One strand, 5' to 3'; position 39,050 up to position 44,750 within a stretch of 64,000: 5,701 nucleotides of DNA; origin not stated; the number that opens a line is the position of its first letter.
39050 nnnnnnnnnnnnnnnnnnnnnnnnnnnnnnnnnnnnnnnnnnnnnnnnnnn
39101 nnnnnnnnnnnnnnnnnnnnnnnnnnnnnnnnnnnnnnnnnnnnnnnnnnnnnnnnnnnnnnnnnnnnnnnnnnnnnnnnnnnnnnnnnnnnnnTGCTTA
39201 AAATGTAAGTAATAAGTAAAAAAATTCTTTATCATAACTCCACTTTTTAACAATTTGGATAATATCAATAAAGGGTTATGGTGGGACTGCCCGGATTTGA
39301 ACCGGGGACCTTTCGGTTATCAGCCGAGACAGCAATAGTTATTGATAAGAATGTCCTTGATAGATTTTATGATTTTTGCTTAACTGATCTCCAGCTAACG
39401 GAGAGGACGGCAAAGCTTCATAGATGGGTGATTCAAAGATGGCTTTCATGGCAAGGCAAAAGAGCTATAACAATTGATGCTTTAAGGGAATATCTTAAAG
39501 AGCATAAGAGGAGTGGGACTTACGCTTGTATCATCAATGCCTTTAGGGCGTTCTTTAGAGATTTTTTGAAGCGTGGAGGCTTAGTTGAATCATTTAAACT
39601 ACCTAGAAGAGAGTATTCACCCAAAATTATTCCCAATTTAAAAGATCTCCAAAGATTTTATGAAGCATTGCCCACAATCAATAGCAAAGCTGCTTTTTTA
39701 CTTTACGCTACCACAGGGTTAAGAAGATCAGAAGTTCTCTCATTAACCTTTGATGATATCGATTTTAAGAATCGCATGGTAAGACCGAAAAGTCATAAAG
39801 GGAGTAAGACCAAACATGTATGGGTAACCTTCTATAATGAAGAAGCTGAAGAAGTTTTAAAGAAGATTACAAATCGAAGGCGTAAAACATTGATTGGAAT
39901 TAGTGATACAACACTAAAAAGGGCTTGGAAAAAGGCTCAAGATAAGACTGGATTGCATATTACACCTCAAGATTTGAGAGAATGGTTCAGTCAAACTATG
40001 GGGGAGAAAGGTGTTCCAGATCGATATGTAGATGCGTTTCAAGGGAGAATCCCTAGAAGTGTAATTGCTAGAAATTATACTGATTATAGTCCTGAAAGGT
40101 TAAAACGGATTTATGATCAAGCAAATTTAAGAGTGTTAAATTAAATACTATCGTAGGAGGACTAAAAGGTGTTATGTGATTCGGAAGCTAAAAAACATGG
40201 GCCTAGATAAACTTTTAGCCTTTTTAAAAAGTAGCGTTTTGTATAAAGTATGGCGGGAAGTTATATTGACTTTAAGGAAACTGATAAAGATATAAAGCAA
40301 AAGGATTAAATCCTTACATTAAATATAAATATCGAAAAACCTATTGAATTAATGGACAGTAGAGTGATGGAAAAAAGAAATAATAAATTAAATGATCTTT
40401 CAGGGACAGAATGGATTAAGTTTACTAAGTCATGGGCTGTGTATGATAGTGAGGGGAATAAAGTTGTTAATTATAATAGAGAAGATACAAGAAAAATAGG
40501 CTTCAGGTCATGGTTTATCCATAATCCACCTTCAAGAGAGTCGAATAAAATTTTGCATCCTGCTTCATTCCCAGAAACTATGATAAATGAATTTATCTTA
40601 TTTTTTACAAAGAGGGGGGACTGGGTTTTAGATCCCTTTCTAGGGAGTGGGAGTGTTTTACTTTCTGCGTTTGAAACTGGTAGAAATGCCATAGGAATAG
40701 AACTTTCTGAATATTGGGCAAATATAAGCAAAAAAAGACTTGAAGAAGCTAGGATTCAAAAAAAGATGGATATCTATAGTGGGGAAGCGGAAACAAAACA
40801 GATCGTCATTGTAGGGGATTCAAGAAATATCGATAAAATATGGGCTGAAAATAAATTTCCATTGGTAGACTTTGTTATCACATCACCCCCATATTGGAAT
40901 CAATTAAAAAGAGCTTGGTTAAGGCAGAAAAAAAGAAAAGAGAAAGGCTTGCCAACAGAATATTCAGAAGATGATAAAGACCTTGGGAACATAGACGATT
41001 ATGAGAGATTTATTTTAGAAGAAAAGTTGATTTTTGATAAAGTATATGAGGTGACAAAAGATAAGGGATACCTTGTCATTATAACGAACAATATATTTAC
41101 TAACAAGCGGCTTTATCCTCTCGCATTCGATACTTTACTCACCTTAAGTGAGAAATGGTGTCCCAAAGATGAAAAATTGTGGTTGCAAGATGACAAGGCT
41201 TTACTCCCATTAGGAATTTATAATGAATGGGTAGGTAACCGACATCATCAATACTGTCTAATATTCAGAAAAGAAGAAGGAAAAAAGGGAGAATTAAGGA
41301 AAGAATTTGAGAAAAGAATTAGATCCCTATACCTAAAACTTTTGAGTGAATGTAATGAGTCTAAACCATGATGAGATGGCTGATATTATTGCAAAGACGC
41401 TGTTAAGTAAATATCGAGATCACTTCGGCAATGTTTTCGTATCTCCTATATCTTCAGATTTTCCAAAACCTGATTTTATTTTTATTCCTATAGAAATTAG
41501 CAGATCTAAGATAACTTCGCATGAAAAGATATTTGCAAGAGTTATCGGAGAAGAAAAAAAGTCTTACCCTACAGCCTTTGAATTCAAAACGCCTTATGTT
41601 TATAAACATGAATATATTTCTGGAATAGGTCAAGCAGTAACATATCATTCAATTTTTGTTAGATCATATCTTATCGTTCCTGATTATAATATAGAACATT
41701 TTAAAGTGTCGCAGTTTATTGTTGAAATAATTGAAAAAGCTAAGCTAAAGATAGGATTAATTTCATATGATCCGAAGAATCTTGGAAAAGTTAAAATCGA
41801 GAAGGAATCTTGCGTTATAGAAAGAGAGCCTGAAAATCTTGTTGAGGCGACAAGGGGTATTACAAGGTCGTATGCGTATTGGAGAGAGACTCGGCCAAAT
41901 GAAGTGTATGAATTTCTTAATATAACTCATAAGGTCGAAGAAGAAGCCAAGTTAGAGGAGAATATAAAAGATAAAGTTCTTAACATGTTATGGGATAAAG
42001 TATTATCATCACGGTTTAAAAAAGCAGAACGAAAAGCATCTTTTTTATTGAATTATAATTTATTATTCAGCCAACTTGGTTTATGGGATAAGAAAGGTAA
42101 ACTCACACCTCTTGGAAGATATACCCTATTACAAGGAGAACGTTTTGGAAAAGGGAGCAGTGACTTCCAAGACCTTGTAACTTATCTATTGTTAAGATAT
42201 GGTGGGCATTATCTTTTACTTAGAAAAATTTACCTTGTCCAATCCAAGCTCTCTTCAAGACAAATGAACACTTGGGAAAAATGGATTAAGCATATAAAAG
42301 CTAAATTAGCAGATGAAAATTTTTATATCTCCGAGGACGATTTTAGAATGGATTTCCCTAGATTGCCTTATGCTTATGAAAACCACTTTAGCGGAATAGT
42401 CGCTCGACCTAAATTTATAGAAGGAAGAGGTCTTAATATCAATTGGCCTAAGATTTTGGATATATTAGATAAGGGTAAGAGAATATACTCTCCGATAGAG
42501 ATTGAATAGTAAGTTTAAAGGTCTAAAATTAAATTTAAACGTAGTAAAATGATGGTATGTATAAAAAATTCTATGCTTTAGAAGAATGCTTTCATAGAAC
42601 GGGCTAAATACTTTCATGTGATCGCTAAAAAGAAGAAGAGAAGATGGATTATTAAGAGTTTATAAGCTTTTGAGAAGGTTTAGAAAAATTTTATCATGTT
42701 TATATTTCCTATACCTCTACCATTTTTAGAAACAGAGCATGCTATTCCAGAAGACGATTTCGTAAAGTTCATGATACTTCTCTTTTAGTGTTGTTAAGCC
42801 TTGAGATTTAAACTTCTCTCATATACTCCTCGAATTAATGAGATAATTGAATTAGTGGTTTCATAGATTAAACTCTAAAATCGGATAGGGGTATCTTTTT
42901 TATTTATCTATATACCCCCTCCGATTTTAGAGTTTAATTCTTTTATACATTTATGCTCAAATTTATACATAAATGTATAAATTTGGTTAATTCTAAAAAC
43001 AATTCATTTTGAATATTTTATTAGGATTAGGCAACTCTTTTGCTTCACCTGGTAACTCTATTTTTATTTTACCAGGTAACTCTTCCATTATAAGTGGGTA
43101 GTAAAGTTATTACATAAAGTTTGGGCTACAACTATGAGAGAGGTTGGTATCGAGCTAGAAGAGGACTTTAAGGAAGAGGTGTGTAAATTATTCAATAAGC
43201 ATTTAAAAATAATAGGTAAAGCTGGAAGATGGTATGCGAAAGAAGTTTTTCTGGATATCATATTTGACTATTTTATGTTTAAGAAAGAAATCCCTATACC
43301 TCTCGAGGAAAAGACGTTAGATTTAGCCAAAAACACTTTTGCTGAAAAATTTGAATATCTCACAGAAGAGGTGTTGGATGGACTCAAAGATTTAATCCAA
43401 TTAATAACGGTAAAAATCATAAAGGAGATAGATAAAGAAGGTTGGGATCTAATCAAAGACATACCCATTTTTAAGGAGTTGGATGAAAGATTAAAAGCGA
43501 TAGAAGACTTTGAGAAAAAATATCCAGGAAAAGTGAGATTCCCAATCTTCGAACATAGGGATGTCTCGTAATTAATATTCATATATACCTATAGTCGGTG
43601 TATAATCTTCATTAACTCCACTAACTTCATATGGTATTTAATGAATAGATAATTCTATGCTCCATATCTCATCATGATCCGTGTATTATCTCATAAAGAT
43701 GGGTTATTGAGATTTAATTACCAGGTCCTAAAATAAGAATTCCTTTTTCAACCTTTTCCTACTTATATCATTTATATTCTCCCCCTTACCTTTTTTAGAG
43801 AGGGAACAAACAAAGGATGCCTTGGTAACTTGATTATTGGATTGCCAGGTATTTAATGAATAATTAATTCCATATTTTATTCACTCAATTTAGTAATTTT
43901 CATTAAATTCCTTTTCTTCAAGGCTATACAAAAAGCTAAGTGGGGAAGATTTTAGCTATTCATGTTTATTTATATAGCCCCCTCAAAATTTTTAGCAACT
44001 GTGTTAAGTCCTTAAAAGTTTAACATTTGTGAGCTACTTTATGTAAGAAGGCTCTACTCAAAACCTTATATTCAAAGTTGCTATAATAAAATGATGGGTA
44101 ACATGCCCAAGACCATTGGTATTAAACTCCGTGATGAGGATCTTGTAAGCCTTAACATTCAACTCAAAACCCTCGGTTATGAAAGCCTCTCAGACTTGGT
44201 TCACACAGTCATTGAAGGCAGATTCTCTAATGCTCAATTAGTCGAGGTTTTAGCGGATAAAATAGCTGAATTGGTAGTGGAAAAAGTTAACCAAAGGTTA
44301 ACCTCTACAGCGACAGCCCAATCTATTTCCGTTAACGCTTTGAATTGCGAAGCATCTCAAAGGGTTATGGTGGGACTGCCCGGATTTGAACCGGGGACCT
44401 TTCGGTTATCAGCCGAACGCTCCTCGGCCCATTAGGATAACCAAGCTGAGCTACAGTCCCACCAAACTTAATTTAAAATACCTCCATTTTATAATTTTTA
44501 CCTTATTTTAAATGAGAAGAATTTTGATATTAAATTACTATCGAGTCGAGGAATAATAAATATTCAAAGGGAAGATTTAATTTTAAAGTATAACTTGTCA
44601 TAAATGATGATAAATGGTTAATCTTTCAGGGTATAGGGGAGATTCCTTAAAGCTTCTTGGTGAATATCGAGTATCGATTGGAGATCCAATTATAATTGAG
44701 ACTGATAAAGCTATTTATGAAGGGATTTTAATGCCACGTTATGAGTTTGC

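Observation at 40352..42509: Integrase-borne R-M-like pair: methyltransferase with motif I before SPPY, plus an unassigned PD...EFK protein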

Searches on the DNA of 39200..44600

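Call 69: search_rna_families(source=window, start=39200, end=44600, threshold=evalue, max_evalue=1)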
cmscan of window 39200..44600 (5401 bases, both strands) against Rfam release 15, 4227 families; matches with E-value up to 1: 7.
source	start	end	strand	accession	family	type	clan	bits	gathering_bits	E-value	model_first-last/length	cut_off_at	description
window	44371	44431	-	RF00005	tRNA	Gene; tRNA;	CL00001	33.3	29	0.00034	1-71/71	no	tRNA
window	40592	40646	-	RF03002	lysM-Prevotella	Cis-reg;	-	25.6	66.6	0.89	1-66/66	no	lysM-Prevotella RNA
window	42869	42936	-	RF00744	mir-361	Gene; miRNA;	-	25.4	70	0.046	1-71/71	no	mir-361 microRNA precursor family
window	42867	42938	+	RF04269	mir-373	Gene; miRNA;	-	24.4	69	0.28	1-69/69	no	mir-373 microRNA precursor family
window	42863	42943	-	RF00895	mir-786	Gene; miRNA;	-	23.7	93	0.11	1-90/90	no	mir-786 microRNA precursor family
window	42867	42938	+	RF03913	mir-992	Gene; miRNA;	-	23.2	79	0.36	1-86/86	no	mir-992 microRNA precursor family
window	39279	39325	-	RF00023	tmRNA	Gene;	CL00001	22.7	47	2.8e-06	1-374/374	no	transfer-messenger RNA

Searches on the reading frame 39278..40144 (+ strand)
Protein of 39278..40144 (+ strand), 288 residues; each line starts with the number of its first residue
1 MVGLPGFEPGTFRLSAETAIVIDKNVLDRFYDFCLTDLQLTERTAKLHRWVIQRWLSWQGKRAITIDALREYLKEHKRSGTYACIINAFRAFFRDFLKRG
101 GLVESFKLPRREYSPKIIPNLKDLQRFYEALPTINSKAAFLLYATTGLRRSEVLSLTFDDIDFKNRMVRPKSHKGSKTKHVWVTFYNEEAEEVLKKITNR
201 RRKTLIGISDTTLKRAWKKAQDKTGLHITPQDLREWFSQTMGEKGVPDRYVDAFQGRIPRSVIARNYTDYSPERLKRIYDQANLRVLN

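Call 5: search_protein_families(library=pfam, proteins=[window:39278-40144:+], max_evalue=1)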
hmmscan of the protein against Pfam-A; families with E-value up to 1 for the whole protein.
window:39278-40144:+ (288 aa): 4 families
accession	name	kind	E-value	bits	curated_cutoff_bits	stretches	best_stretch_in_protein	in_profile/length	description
PF00589.27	Phage_integrase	-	3.2e-17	63.3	27.1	1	122-269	6-167/172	Phage integrase family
PF16795.10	Phage_integr_3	-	1.2e-08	35.5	27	1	117-269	2-146/161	Archaeal phage integrase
PF02899.23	Phage_int_SAM_1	-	0.07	13.8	22.3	0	29-94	3-77/83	Phage integrase, N-terminal SAM-like domain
PF20432.4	Xre-like-HTH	-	0.25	12.1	25.8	1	197-223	24-48/63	Antitoxin Xre-like helix-turn-helix domain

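Call 6: search_protein_families(library=ncbifam, proteins=[window:39278-40144:+], max_evalue=1)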
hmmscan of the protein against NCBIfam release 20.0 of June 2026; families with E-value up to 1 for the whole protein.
window:39278-40144:+ (288 aa): 12 families
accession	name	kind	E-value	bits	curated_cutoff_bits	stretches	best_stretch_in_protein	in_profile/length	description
NF040815.2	recomb_XerA_Arch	equivalog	1.3e-21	77.3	220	1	40-279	12-263/263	site-specific tyrosine recombinase/integron integrase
TIGR02249.1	integrase_gron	subfamily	1.6e-09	37.5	265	1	79-201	61-180/315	integron integrase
TIGR02225.1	recomb_XerD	equivalog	4.3e-08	32.8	329.6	1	47-206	20-192/290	site-specific tyrosine recombinase XerD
TIGR02224.1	recomb_XerC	equivalog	8.3e-08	31.9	335.15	1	62-247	42-233/295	tyrosine recombinase XerC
NF001399.0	PRK00283.1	subfamily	8.9e-08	31.7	279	1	26-209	8-205/300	tyrosine recombinase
NF002331.0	PRK01287.1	subfamily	6.3e-05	22.1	371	1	130-183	158-211/365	site-specific tyrosine recombinase XerC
NF002685.0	PRK02436.1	equivalog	0.00014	21.7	178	1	105-180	80-158/245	site-specific tyrosine recombinase XerD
NF011946.0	PRK15417.1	equivalog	0.00015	21.1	435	1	138-181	136-178/337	integron integrase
NF003462.0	PRK05084.1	equivalog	0.00053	18.8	267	1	142-196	203-253/360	tyrosine recombinase XerS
NF040693.1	recomb_GmtY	equivalog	0.013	14.8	340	1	134-166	218-250/441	gamma-mobile-trio recombinase GmtY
NF006302.0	PRK08487.1-5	equivalog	0.039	13.6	296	1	167-226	116-170/323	DNA polymerase III subunit delta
NF007370.0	PRK09870.1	subfamily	0.078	12.6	221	1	140-181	38-80/200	tyrosine-type DNA invertase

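Call 7: search_protein_families(library=phrogs, proteins=[window:39278-40144:+], max_evalue=1)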
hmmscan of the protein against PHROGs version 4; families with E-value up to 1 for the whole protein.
window:39278-40144:+ (288 aa): 8 families
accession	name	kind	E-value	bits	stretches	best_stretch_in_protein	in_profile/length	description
phrog_5127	-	integration and excision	1.3e-25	91.6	1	13-271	109-335/355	integrase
phrog_1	-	integration and excision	8.9e-23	82.4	1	25-281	168-446/611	integrase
phrog_216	-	integration and excision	2.4e-17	64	1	118-284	55-238/301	integrase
phrog_5830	-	integration and excision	0.028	14.6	1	145-216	140-186/318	integrase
phrog_6154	-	unknown function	0.03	15.4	0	250-282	40-72/127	-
phrog_1285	-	DNA, RNA and nucleotide metabolism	0.044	14.5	1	155-220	7-72/127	RNA polymerase binding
phrog_34557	-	integration and excision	0.088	13.5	1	208-247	105-144/183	integrase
phrog_12318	-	unknown function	0.19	13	1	173-207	53-86/94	-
